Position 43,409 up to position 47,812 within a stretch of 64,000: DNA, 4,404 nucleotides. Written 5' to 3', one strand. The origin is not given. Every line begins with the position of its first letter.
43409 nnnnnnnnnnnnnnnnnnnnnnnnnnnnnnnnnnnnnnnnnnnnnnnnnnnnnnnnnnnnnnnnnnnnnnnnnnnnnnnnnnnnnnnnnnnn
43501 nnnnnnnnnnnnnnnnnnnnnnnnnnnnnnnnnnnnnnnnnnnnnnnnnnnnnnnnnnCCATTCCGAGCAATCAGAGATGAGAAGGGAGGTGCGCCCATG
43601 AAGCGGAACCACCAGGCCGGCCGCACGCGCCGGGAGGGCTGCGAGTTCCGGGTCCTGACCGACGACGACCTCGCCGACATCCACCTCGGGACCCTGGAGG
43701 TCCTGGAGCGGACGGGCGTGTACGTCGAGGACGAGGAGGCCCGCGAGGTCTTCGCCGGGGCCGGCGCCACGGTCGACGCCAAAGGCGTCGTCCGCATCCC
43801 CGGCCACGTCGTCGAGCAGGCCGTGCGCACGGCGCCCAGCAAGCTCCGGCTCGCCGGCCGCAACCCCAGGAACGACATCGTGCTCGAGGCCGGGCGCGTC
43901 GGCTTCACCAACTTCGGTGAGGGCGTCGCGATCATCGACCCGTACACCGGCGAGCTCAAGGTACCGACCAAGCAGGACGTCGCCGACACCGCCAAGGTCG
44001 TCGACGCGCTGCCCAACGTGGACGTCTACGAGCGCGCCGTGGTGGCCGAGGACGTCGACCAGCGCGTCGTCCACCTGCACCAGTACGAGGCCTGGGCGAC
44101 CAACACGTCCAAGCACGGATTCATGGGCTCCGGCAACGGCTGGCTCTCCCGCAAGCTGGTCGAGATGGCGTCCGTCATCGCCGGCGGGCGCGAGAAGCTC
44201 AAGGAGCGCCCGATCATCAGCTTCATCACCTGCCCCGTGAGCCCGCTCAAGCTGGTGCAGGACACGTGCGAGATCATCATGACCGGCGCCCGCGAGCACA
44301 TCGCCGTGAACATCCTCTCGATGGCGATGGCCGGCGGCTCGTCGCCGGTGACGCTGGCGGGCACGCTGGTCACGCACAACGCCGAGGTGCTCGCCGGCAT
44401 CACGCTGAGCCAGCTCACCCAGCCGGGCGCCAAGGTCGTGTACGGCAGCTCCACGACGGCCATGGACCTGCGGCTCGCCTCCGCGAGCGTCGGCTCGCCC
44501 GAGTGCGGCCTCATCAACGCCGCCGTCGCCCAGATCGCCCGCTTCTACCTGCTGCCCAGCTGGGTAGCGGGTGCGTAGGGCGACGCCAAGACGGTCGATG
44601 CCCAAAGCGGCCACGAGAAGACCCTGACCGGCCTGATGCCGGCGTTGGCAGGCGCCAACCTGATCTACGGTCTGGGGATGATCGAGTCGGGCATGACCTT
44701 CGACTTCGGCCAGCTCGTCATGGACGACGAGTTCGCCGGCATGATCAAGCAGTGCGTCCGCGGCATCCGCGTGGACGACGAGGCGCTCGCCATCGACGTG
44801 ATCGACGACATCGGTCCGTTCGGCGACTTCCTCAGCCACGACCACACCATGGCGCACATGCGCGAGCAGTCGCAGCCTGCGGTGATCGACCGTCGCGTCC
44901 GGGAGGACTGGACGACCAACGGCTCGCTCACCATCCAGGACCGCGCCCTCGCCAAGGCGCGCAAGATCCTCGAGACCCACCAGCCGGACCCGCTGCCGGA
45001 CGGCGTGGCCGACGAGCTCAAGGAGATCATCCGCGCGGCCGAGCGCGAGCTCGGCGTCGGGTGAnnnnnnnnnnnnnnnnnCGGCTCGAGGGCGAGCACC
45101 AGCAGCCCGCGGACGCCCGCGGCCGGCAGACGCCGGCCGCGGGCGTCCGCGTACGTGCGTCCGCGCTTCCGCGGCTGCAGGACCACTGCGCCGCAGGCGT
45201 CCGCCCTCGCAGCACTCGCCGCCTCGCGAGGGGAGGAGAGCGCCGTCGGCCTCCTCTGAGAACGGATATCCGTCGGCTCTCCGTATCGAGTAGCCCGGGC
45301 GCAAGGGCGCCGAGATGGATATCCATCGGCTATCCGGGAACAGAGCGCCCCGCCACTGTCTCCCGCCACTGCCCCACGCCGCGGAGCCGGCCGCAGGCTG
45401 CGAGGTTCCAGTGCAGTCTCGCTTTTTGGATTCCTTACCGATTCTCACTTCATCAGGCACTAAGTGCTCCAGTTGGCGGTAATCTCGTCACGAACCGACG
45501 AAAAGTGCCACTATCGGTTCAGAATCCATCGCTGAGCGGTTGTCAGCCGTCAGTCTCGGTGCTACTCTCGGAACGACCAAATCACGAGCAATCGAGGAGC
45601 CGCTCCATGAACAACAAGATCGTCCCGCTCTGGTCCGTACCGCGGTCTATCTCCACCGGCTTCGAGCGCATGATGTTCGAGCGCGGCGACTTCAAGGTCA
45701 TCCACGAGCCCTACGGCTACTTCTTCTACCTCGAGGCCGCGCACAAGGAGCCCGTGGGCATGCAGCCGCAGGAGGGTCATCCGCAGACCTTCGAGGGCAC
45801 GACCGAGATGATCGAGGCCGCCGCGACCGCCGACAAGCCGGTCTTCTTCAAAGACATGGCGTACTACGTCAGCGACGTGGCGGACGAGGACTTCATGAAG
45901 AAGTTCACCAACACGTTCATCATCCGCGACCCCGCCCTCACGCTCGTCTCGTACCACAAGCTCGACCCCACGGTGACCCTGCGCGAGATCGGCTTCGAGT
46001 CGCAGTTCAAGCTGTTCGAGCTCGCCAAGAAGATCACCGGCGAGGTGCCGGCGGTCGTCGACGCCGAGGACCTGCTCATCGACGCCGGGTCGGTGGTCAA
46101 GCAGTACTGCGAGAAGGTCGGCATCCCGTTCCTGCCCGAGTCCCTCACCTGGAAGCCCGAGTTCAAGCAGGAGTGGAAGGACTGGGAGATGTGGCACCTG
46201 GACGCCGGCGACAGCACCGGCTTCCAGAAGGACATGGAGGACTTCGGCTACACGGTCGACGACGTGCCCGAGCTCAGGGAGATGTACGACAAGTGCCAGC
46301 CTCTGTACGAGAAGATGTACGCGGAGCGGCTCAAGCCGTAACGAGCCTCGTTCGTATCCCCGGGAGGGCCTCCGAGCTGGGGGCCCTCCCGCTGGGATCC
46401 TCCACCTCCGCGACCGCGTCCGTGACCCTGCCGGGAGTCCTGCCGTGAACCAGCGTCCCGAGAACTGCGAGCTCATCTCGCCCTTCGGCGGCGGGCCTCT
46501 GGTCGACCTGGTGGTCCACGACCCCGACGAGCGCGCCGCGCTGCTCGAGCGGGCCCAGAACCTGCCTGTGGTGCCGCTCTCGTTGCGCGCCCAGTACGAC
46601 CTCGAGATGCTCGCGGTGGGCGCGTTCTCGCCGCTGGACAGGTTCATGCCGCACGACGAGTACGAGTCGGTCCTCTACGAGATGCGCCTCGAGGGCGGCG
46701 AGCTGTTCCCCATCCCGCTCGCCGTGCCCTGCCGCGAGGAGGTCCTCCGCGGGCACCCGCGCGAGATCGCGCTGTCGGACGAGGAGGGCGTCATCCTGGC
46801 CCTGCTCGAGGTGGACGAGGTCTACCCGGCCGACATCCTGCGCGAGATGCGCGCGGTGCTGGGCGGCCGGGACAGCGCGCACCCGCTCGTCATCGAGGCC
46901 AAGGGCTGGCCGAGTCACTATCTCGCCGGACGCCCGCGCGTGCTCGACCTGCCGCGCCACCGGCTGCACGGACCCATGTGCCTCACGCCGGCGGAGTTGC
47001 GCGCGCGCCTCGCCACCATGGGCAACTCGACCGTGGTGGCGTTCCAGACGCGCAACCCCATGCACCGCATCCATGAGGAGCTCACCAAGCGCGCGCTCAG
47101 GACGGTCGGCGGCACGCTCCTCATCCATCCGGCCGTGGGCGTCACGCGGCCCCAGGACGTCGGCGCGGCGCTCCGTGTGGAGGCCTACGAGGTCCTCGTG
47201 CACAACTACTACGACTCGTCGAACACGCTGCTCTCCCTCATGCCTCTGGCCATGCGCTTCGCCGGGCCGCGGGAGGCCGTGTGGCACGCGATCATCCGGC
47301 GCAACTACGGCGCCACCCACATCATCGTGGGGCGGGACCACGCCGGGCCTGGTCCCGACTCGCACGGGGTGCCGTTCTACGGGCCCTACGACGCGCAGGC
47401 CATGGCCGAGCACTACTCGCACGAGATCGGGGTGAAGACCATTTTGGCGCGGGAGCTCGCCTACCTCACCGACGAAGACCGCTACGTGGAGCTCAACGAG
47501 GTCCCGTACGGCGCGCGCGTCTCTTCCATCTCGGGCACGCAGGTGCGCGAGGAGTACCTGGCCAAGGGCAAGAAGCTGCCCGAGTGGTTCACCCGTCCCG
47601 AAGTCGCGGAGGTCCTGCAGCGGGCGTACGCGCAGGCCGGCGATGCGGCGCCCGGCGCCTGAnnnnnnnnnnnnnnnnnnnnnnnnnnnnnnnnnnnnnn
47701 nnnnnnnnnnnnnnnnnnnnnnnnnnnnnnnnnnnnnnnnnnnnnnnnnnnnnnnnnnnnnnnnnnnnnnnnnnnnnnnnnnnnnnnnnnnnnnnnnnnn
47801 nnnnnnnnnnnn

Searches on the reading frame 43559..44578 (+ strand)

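Call 43: search_protein_families(library=pfam, proteins=[window:43559-44578:+], max_evalue=0.00001)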
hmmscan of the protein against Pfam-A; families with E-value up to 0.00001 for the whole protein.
window:43559-44578:+ (339 aa): 1 family
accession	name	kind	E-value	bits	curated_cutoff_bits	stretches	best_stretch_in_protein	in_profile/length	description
PF06253.16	MTTB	-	1.5e-57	195.2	25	1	18-338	20-337/500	Trimethylamine methyltransferase (MTTB)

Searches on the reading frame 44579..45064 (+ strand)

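Call 43: search_protein_families(library=pfam, proteins=[window:44579-45064:+], max_evalue=0.00001)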
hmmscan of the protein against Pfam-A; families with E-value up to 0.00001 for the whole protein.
window:44579-45064:+ (161 aa): 1 family
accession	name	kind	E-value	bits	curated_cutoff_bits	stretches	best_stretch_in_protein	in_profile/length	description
PF06253.16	MTTB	-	7.1e-36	123.7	25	1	2-158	341-499/500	Trimethylamine methyltransferase (MTTB)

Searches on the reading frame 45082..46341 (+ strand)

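Call 43: search_protein_families(library=pfam, proteins=[window:45082-46341:+], max_evalue=0.00001)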
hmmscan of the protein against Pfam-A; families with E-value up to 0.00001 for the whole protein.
window:45082-46341:+ (419 aa): 1 family
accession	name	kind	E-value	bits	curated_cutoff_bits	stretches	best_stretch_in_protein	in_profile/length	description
PF19798.5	Sulfotransfer_5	-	9.9e-13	48.5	23.2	1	183-382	5-197/226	Sulfotransferase domain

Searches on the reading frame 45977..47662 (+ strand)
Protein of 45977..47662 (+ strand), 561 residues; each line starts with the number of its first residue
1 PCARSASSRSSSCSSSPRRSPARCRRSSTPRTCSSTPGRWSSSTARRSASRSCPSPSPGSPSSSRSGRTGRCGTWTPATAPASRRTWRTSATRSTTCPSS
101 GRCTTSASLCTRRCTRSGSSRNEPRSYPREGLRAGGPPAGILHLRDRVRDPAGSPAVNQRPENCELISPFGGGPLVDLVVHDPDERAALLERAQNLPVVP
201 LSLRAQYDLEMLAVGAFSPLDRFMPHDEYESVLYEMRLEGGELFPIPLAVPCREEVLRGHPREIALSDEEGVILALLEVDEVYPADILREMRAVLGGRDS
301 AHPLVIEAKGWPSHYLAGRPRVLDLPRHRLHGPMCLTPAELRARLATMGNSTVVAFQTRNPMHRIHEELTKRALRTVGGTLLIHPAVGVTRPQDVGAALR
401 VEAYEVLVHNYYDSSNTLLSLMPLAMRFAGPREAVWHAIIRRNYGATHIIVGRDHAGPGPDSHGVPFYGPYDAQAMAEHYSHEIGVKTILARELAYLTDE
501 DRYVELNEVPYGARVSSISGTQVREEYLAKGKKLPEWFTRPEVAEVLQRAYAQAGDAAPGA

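Call 43: search_protein_families(library=pfam, proteins=[window:45977-47662:+], max_evalue=0.00001)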
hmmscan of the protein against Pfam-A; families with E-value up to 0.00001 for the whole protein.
window:45977-47662:+ (561 aa): 2 families
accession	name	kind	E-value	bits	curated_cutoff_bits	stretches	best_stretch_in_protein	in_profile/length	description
PF01747.23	ATP-sulfurylase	-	1.2e-76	257.2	24.3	1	335-549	4-211/212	ATP-sulfurylase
PF14306.12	PUA_2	-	7.8e-34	117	27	1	169-323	3-157/159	PUA-like domain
